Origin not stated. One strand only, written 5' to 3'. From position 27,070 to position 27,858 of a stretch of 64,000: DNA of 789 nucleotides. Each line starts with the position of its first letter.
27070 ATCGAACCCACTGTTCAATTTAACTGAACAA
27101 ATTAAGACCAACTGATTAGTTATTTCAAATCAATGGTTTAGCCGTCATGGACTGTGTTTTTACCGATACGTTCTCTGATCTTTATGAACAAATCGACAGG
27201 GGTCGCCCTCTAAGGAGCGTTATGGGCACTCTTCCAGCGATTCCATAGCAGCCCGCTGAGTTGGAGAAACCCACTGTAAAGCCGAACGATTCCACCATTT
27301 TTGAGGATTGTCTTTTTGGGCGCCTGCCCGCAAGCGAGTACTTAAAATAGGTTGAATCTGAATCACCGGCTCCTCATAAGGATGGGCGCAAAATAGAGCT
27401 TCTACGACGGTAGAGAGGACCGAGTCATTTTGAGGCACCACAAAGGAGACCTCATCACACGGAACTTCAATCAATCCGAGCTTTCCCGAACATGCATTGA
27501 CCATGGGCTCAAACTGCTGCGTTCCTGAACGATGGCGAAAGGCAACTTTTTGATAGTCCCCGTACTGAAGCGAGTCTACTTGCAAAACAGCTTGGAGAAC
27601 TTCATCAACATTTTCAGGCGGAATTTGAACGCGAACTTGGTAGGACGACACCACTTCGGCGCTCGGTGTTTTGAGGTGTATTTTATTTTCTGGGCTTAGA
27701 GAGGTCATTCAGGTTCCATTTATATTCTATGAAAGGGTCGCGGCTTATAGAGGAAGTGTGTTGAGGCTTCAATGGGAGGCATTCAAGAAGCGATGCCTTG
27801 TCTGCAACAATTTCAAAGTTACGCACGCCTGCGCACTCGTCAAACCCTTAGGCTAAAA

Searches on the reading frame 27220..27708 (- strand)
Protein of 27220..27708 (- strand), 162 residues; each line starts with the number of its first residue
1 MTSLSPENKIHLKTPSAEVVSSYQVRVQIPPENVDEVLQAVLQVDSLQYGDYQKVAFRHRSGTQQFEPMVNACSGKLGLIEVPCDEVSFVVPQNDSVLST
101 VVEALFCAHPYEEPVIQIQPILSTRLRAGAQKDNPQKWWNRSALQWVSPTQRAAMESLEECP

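Call 11: search_protein_families(library=pfam, proteins=[window:27220-27708:-], max_evalue=0.001)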
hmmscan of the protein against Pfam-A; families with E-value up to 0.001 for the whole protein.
window:27220-27708:- (162 aa): 0 families

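Call 33: search_protein_families(library=ncbifam, proteins=[window:27220-27708:-], max_evalue=0.01)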
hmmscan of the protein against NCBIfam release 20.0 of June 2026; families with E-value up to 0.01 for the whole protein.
window:27220-27708:- (162 aa): 0 families

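Call 40: search_solved_structures(query=window:27220-27708:-, show_alignments=3, max_evalue=10)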
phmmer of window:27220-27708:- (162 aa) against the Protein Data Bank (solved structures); distinct sequences matched with E-value up to 10: 15.
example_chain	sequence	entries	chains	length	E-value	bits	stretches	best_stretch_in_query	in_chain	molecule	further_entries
2gx8_A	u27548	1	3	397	0.0015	21.6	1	24-121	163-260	NIF3-related protein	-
3lnl_A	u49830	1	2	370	0.004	20.2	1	22-126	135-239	UPF0135 protein SA1388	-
2nyd_A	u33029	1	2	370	0.004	20.2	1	22-126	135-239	UPF0135 protein SA1388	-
4ric_A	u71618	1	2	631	0.059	16.4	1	96-146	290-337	Fanconi-associated nuclease 1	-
9eo1_A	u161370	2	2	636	0.06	16.4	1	96-146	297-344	Fanconi-associated nuclease 1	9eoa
9cl7_E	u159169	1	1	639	0.06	16.4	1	96-146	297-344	Fanconi-associated nuclease 1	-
4rid_A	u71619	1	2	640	0.06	16.4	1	96-146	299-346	Fanconi-associated nuclease 1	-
4rea_B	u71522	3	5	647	0.061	16.4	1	96-146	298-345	Fanconi-associated nuclease 1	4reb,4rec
9cma_A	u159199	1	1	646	0.061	16.4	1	96-146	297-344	Fanconi-associated nuclease 1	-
4ry3_A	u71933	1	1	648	0.061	16.4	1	96-146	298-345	Fanconi-associated nuclease 1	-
4ri8_A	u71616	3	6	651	0.061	16.4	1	96-146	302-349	Fanconi-associated nuclease 1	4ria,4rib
4ri9_A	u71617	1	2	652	0.062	16.4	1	96-146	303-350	Fanconi-associated nuclease 1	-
8s5a_A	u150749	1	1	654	0.062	16.4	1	96-146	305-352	Fanconi-associated nuclease 1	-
9gy0_A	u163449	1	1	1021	0.11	15.6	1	96-146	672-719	Fanconi-associated nuclease 1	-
1jn0_O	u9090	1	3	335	0.24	14.4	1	25-94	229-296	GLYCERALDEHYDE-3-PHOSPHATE DEHYDROGENASE A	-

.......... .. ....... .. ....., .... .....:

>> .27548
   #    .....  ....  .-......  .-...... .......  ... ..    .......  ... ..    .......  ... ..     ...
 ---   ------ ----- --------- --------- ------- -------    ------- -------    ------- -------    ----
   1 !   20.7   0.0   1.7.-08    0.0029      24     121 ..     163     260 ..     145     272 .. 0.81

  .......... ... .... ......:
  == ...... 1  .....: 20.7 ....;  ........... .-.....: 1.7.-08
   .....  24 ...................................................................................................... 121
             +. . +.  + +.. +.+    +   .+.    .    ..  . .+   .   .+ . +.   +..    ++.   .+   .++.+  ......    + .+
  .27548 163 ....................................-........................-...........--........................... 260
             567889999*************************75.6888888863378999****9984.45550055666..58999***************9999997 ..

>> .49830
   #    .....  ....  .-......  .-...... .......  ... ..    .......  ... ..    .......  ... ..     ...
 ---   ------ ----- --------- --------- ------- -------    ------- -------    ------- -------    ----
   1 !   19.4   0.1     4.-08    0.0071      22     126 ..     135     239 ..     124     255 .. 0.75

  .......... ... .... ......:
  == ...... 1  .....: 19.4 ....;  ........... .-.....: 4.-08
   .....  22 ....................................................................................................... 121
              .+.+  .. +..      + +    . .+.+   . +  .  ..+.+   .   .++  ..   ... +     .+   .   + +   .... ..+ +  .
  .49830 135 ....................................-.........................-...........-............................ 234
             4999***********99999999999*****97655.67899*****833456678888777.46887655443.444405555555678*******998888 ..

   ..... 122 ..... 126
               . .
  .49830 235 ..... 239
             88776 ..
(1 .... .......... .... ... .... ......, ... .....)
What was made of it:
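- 27220..27708 (-): A 162-aa protein, tentatively a stand-alone PII-like (NIF3/YqfO insert-like) domain. It lies 139 nt downstream of the DISM cyclase and may be the last gene of the run. phmmer against PDB gives 2gx8 at E 1.5e-3 and SA1388 at 4e-3, with a shared HPYEEP motif (call 40).
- On PII-like signalling protein (the 162-aa gene): phmmer gives E of 1.5e-3 to 4e-3 (call 40).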

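Call 41: search_protein_families(library=pfam, proteins=[window:27220-27708:-], max_evalue=10)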
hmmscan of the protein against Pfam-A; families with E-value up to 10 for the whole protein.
window:27220-27708:- (162 aa): 1 family
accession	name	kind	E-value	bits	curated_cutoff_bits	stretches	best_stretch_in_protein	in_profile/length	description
PF21170.4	FAN1_TPR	-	0.017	15.5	24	1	96-145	68-114/154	Fanconi-associated nuclease 1, TPR domain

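Call 58: search_protein_families(library=padloc, proteins=[window:27220-27708:-], max_evalue=0.001)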
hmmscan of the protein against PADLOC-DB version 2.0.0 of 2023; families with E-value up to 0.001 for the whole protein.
window:27220-27708:- (162 aa): 0 families

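Call 67: predict_structure(protein=window:27220-27708:-)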
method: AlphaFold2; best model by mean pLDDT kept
length: 162 residues; sequences in the alignment: 1
mean_pLDDT: 54.2   pTM: 0.55
mean pLDDT of the five models: 54.2, 54.1, 51.9, 51.5, 47.4
residues with pLDDT >= 90: 0; 70-90: 35; 50-70: 53; < 50: 74
segments of 3 or more residues with pLDDT < 50: 1-16, 60-82, 129-131, 133-144, 148-162
pLDDT, mean of each block of 10 residues (from residue 1): 34 50 73 68 59 54 41 36 62 72 71 66 54 44 44 41 43
secondary structure, 60 per line:
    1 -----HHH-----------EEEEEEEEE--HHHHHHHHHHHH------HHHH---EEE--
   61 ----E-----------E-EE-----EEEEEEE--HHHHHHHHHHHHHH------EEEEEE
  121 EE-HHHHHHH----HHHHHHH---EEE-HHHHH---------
elements in order: E20-28 H31-42 H49-52 E56-58 E86-92 H95-108 E115-122 H124-130 H135-141 E145-147 H149-153
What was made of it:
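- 27220..27708 (-): The AF2 single-sequence model has pLDDT 54 and a bab-bab pattern (call 67).
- On PII-like signalling protein (the 162-aa gene): The model has pLDDT 54 (call 67).
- Tried and rejected: The single-sequence AF2 model of the 162-aa protein had low confidence (pLDDT 54, call 67).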

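Call 69: fold_search(model_id=the predicted structure, library=pdb)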
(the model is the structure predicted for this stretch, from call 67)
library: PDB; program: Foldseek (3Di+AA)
matches with E <= 10: 870; with E <= 0.001: 0
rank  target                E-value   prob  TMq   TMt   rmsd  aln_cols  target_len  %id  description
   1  2gx8_A                3.5e-03  1.00  0.38  0.18   6.6       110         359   18  The Crystal Structure of Bacillus cereus protein related to NIF3 (released 2006-05-16)
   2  2gx8_C                4.2e-03  1.00  0.39  0.18   7.6       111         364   21  The Crystal Structure of Bacillus cereus protein related to NIF3 (released 2006-05-16)
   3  1hwu_E                3.4e-02  0.99  0.38  0.70   5.1       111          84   19  STRUCTURE OF PII PROTEIN FROM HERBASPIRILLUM SEROPEDICAE (released 2003-06-17)
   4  3lf0_B                3.6e-02  0.96  0.34  0.48  10.7       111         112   16  Crystal structure of the ATP bound Mycobacterium tuberculosis nitrogen regulatory PII protein (released 2010-07-07)
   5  1ufl_C                3.8e-02  0.92  0.33  0.51   7.9       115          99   18  Crystal Structure of TT1020 from Thermus thermophilus HB8 (released 2003-11-30)
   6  5d4o_A                4.3e-02  0.92  0.36  0.52   7.2       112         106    9  Structure of CPII, a nitrogen regulatory PII-like protein from Thiomonas intermedia K12, bound to ADP, AMP and bicarbo (released 2016-09-28)
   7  2xg8_C                4.5e-02  0.85  0.32  0.44   9.6       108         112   17  Structural basis of gene regulation by protein PII: The crystal complex of PII and PipX from Synechococcus elongatus P (released 2010-08-18)
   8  5d4n_A                4.8e-02  0.92  0.36  0.52   7.2       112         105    9  Structure of CPII bound to ADP, AMP and acetate, from Thiomonas intermedia K12 (released 2016-09-28)
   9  8wm7_F                5.1e-02  0.97  0.35  0.55   4.8       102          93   17  Cryo-EM structure of cyanobacterial nitrate/nitrite transporter NrtBCD in complex with signalling protein PII (released 2024-02-28)
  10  1hwu_F                5.4e-02  0.99  0.37  0.60   2.8       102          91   17  STRUCTURE OF PII PROTEIN FROM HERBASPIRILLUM SEROPEDICAE (released 2003-06-17)
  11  5d4p_C                5.4e-02  0.96  0.39  0.56   7.1       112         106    7  Structure of CPII bound to ADP and bicarbonate, from Thiomonas intermedia K12 (released 2016-09-28)
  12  2xbp                  5.4e-02  0.82  0.33  0.46  12.7       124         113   16  A novel signal transduction protein PII variant from Synechococcus elongatus PCC7942 indicates a two-step process for NA (released 2010-08-18)
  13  3ta2_A                5.4e-02  0.69  0.32  0.45  11.6       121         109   18  A. fulgidus GlnK3, MgATP/2-OG complex (released 2011-10-26)
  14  2npf_B                5.8e-02  0.72  0.32  0.08  12.2       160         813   12  Structure of eEF2 in complex with moriniafungin (released 2006-11-14)
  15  2jj4_D                6.1e-02  0.85  0.32  0.46  11.6       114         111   15  The complex of PII and acetylglutamate kinase from Synechococcus elongatus PCC7942 (released 2007-10-16)
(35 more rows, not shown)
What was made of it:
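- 27220..27708 (-): The top Foldseek hits are NIF3, PII, CPII and CutA, but all have E above 1e-3 (call 69).
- On PII-like signalling protein (the 162-aa gene): The top Foldseek hits are NIF3/PII/CPII/CutA, but all have E above 1e-3 (call 69).
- The 162-aa protein weakly resembles PII-like domains (calls 40, 67, 69).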
